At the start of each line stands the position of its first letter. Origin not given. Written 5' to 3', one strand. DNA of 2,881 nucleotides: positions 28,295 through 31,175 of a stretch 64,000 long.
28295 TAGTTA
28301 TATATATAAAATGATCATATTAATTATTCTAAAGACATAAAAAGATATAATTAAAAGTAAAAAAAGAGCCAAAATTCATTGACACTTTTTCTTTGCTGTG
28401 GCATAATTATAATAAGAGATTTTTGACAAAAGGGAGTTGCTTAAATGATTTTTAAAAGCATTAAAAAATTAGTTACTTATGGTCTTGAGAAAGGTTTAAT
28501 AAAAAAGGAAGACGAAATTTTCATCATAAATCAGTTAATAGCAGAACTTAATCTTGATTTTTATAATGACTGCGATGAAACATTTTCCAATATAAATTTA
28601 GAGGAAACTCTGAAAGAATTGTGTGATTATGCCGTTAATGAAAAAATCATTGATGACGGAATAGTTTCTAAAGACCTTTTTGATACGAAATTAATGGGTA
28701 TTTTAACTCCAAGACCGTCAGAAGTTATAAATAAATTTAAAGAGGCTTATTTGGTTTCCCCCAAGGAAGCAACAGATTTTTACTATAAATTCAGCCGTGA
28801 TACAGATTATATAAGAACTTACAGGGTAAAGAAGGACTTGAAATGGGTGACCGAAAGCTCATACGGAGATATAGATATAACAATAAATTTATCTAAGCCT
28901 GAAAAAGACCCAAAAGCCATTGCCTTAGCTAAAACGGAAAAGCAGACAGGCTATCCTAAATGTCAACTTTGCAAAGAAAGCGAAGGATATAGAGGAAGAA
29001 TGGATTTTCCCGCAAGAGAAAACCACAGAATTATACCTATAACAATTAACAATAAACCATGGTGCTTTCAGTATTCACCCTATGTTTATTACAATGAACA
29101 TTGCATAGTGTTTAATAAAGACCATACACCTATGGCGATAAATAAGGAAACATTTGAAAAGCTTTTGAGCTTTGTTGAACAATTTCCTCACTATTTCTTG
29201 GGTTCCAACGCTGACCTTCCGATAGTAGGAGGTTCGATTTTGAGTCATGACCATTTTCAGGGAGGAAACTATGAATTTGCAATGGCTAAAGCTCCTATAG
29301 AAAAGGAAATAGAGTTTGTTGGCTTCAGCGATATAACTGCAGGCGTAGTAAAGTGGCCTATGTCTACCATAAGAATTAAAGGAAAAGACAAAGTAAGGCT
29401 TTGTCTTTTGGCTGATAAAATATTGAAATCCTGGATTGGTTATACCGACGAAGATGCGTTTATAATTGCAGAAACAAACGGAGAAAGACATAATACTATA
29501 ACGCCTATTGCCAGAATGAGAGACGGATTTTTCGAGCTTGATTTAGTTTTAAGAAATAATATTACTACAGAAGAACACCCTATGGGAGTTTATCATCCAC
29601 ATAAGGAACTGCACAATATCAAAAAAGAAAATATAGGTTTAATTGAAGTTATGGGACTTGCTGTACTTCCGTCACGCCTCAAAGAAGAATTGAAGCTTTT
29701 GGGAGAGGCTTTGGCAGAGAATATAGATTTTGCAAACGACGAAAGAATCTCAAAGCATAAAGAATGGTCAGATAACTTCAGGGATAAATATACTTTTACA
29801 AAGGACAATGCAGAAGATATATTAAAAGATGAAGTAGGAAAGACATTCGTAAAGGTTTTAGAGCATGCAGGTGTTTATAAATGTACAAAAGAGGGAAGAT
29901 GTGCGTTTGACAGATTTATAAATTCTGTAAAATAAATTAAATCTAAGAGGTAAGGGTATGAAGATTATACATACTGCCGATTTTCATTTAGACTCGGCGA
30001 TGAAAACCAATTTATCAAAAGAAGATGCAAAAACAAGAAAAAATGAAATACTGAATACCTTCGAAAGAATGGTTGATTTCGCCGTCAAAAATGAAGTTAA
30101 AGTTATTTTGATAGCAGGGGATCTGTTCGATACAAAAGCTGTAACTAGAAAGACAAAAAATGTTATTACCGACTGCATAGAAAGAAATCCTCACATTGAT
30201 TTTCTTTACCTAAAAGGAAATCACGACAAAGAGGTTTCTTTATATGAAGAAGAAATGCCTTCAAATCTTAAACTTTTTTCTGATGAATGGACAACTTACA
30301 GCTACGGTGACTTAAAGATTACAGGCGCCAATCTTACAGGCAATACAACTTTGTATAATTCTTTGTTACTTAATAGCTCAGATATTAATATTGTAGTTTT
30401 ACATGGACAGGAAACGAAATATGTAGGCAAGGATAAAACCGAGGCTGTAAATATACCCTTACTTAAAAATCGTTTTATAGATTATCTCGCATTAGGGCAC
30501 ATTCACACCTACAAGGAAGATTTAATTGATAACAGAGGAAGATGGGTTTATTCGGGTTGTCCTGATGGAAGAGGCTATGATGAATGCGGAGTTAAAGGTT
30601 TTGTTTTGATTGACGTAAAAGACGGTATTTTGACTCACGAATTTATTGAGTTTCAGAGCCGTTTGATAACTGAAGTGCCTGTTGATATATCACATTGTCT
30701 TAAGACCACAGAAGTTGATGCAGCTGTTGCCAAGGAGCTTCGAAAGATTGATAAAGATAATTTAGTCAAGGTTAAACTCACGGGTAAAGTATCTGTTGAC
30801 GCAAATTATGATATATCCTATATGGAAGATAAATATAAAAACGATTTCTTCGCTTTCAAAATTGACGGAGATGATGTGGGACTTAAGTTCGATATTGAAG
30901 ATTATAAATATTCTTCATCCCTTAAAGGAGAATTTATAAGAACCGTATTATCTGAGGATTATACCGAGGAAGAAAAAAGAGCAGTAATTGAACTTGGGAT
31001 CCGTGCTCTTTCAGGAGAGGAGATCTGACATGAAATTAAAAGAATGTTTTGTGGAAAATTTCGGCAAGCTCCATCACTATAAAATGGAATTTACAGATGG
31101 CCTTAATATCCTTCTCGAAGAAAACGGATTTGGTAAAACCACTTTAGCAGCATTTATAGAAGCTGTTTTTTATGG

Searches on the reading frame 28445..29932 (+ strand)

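Call 72: search_protein_families(library=pfam, proteins=[window:28445-29932:+])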
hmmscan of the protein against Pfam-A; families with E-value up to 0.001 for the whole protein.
window:28445-29932:+ (496 aa): 2 families
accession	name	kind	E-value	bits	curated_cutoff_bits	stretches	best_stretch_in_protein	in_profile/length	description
PF01087.27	GalP_UDP_transf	-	2e-32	113.6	22.1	1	55-229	30-184/184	Galactose-1-phosphate uridyl transferase, N-terminal domain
PF02744.22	GalP_UDP_tr_C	-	2.8e-24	86.2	29.2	1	244-428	2-154/165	Galactose-1-phosphate uridyl transferase, C-terminal domain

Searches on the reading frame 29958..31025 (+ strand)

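Call 72: search_protein_families(library=pfam, proteins=[window:29958-31025:+])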
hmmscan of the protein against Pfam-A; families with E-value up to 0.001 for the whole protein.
window:29958-31025:+ (356 aa): 2 families
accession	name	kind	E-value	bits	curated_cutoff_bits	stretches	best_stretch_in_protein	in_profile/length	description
PF00149.33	Metallophos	-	3e-14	54.4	21.5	1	1-185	1-191/191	Calcineurin-like phosphoesterase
PF12850.12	Metallophos_2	-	5.5e-06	26.9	27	1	1-221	1-152/154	Calcineurin-like phosphoesterase superfamily domain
